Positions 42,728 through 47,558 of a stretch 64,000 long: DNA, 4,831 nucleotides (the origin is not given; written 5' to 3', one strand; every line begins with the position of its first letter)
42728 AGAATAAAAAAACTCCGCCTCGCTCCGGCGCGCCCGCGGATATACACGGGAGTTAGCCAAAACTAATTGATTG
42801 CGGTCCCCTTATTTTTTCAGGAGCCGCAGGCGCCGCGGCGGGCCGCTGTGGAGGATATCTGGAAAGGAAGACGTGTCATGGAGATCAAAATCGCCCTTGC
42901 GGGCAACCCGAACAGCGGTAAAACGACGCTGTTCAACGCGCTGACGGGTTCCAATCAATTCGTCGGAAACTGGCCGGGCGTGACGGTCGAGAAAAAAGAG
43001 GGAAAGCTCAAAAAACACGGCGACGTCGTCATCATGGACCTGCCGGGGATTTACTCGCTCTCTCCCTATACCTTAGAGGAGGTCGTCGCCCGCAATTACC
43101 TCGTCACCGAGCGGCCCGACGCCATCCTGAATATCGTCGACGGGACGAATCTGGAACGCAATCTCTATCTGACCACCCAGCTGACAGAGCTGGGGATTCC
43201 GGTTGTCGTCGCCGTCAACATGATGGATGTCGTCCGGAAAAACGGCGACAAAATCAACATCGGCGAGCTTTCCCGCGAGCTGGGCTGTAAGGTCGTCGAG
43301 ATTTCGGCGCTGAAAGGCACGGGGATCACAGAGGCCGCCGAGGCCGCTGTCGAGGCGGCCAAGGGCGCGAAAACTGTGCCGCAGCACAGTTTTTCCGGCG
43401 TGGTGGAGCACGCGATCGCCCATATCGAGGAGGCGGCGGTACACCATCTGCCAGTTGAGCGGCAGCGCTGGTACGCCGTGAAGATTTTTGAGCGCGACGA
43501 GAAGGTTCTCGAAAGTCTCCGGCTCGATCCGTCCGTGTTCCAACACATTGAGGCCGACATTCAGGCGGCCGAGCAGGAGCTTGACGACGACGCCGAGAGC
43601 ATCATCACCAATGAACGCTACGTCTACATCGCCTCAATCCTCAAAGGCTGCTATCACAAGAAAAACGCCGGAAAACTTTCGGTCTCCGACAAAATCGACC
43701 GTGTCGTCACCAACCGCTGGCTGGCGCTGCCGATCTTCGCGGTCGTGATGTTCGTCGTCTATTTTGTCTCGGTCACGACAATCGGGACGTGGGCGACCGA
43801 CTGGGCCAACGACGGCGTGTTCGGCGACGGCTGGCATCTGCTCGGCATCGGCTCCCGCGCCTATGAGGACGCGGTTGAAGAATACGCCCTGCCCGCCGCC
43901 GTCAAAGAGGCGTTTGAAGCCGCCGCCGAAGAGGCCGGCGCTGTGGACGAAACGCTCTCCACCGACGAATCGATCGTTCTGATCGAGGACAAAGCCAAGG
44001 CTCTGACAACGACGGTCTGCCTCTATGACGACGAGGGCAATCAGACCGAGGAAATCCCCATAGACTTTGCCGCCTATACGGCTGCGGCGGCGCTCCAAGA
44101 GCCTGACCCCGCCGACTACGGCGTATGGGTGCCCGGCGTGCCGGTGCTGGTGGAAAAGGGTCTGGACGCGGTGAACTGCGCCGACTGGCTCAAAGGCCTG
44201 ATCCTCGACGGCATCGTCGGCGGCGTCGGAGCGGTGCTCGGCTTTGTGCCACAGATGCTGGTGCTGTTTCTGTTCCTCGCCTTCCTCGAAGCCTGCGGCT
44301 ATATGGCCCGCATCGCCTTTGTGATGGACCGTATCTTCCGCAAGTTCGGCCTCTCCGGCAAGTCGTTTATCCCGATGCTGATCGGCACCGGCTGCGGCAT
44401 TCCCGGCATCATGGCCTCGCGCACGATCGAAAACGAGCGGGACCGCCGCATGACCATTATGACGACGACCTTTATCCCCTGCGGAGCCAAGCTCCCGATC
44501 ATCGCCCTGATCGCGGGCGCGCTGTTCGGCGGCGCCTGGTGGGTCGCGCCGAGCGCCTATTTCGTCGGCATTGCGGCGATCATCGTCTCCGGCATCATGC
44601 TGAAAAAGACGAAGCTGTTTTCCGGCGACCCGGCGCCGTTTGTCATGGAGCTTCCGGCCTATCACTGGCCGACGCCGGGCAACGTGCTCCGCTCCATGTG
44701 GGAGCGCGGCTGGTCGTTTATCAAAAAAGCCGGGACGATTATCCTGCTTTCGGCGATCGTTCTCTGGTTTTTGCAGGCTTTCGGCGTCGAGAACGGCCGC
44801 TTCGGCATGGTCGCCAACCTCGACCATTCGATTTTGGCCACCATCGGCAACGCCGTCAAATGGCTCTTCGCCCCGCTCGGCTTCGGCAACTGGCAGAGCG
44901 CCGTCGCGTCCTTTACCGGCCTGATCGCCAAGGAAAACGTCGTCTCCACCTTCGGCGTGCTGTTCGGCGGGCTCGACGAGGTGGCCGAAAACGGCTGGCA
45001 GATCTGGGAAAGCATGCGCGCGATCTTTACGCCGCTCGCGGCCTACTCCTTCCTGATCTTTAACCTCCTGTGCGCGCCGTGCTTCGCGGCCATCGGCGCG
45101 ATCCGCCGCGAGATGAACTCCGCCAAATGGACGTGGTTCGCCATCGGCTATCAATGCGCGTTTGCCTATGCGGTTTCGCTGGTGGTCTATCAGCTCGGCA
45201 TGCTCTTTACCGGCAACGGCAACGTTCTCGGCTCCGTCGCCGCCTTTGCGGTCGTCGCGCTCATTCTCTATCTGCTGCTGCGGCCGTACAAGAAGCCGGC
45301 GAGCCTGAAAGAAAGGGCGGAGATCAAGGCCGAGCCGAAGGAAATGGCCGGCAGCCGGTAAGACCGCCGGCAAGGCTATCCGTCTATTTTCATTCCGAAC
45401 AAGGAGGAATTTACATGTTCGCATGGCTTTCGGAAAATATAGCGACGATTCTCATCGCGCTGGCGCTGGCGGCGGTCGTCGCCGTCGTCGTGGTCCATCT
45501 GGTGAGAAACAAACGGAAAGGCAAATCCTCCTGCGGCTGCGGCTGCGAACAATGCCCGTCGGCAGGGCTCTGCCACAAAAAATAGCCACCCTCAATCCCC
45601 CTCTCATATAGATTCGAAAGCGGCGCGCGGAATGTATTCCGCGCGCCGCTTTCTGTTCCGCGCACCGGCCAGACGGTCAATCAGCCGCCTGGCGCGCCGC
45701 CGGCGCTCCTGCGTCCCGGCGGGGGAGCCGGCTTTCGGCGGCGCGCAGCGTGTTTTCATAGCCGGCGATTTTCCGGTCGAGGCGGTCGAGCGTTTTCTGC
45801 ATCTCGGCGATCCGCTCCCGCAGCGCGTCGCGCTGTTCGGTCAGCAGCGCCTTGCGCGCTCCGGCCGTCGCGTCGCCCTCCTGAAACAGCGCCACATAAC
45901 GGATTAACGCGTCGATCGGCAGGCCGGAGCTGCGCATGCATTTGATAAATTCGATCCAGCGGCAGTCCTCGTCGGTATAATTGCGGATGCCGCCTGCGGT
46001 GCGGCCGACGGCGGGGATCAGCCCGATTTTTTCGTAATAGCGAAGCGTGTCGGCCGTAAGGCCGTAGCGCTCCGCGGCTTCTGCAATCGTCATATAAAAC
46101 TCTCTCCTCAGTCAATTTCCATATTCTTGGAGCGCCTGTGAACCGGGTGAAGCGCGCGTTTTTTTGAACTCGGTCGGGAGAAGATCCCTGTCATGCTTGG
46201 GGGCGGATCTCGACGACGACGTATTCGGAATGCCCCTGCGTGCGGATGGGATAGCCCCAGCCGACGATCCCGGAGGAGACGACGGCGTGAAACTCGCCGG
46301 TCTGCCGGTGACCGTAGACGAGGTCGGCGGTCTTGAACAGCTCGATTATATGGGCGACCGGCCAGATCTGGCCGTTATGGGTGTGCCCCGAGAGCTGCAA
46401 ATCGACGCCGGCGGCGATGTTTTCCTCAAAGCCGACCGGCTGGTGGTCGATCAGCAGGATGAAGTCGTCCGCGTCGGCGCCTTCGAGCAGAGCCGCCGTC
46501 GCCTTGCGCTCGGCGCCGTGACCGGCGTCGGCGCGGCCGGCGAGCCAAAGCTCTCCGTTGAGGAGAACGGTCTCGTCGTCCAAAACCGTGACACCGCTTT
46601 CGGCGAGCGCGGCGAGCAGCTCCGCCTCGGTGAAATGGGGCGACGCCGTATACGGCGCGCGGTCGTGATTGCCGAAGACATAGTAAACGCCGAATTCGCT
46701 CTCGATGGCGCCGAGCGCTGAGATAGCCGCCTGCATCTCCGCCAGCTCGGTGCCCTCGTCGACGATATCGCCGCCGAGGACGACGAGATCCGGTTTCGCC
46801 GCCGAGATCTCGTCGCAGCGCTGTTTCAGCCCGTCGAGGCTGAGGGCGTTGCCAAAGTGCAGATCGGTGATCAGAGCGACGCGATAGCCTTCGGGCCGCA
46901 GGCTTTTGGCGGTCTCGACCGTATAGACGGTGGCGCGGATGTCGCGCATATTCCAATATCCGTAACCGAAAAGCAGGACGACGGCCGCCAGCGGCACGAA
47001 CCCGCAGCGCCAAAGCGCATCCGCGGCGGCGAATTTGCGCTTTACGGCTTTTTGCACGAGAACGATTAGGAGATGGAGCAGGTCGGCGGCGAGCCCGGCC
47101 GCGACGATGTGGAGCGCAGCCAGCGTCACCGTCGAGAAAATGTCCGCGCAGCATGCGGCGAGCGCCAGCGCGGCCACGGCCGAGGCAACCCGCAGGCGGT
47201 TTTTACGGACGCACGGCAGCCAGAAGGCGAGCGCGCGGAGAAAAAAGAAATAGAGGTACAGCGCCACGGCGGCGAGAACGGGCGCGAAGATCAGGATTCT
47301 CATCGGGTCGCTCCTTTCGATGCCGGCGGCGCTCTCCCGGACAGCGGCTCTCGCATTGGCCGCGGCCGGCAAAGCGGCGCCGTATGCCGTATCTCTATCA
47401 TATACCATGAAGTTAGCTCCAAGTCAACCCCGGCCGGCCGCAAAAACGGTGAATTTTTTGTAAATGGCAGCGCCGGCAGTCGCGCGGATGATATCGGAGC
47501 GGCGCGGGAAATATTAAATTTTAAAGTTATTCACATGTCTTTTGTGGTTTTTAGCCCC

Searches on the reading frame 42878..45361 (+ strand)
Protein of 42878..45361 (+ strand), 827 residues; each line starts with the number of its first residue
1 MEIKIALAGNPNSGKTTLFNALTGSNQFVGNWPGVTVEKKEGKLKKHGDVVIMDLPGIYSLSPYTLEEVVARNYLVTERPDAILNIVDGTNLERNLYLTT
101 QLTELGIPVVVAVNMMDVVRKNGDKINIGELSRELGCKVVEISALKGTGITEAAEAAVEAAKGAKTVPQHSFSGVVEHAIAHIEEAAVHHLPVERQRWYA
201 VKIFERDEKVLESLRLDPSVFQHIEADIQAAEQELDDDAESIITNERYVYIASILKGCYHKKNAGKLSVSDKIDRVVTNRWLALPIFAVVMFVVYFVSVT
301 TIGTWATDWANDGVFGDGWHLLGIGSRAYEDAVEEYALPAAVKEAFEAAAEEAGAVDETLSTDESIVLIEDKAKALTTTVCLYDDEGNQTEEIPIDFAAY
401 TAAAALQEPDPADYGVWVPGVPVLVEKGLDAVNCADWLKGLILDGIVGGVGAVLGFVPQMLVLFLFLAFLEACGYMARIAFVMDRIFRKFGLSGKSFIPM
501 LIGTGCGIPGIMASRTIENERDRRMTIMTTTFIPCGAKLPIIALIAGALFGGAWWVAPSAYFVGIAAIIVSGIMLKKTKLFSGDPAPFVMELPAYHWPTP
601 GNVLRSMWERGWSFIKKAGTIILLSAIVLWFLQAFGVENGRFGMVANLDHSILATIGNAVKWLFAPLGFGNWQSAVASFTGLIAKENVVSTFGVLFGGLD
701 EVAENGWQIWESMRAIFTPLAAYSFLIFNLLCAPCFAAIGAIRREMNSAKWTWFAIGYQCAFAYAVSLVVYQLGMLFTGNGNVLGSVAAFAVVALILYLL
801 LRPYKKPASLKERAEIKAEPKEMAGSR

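Call 39: list_cluster_members(proteins=[window:42878-45361:+, window:52917-53768:+, window:46191-47408:-, window:45677-46093:-])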
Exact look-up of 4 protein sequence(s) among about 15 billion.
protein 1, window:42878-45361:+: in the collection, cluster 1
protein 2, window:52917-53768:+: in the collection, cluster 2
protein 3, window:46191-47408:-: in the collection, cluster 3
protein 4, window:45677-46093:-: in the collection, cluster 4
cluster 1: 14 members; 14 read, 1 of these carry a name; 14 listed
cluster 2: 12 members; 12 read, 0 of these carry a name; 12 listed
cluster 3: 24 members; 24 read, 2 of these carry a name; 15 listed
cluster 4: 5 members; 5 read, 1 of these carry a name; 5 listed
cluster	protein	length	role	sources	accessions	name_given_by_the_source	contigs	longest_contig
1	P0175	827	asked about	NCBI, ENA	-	-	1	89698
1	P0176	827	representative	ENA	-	-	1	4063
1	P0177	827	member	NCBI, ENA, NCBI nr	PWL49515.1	MAG: ferrous iron transport protein B [Clostridiales bacterium]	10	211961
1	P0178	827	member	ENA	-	-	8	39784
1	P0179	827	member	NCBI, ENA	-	-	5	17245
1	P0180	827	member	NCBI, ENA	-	-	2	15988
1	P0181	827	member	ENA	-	-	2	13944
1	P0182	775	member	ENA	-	-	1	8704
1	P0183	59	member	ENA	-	-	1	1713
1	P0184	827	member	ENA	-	-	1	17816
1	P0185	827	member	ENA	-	-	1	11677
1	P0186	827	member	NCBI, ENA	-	-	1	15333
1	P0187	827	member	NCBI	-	-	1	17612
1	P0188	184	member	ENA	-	-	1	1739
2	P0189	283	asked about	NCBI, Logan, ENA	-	-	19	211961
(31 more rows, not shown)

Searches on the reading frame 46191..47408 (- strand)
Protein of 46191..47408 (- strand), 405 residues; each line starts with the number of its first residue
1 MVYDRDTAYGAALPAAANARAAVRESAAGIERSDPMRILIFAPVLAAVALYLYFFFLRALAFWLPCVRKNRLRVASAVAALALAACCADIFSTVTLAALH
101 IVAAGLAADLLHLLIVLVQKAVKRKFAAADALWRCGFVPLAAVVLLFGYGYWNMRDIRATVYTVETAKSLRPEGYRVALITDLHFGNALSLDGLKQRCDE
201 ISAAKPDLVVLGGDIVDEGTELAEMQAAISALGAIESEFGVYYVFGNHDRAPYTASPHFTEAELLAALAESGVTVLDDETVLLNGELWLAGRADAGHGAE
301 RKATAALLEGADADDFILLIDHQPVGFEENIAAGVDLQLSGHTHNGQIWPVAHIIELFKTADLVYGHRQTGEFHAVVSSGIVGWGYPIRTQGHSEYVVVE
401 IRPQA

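Call 6: search_protein_families(library=ncbifam, proteins=[window:46191-47408:-], max_evalue=0.01)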
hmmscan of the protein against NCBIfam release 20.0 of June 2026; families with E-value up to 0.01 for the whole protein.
window:46191-47408:- (405 aa): 5 families
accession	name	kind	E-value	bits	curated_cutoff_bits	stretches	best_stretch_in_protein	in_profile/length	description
NF008460.0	PRK11340.1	equivalog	3.8e-14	52.8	188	1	172-400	49-269/271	phosphodiesterase YaeI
NF033458.1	lipid_A_LpxG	equivalog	4.3e-14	52.6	350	1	169-253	39-122/321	UDP-2,3-diacylglucosamine diphosphatase LpxG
TIGR04123.1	P_estr_lig_assc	hypoth_equivalog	0.0015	18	150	0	199-255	58-113/207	ligase-associated DNA damage response endonuclease PdeM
TIGR03729.1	acc_ester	subfamily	0.0032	16.9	148.25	1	176-251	1-74/239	putative phosphoesterase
TIGR00619.1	sbcd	subfamily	0.0037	17.1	77.65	1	193-254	27-91/252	exonuclease subunit SbcD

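Call 7: search_protein_families(library=pfam, proteins=[window:46191-47408:-], max_evalue=0.01)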
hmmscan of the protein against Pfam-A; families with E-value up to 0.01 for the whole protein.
window:46191-47408:- (405 aa): 2 families
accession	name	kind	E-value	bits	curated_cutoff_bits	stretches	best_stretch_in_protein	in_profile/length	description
PF00149.33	Metallophos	-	6e-14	53.4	21.5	1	176-345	2-190/191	Calcineurin-like phosphoesterase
PF12850.12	Metallophos_2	-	1.2e-06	29.1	27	1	176-346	2-119/154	Calcineurin-like phosphoesterase superfamily domain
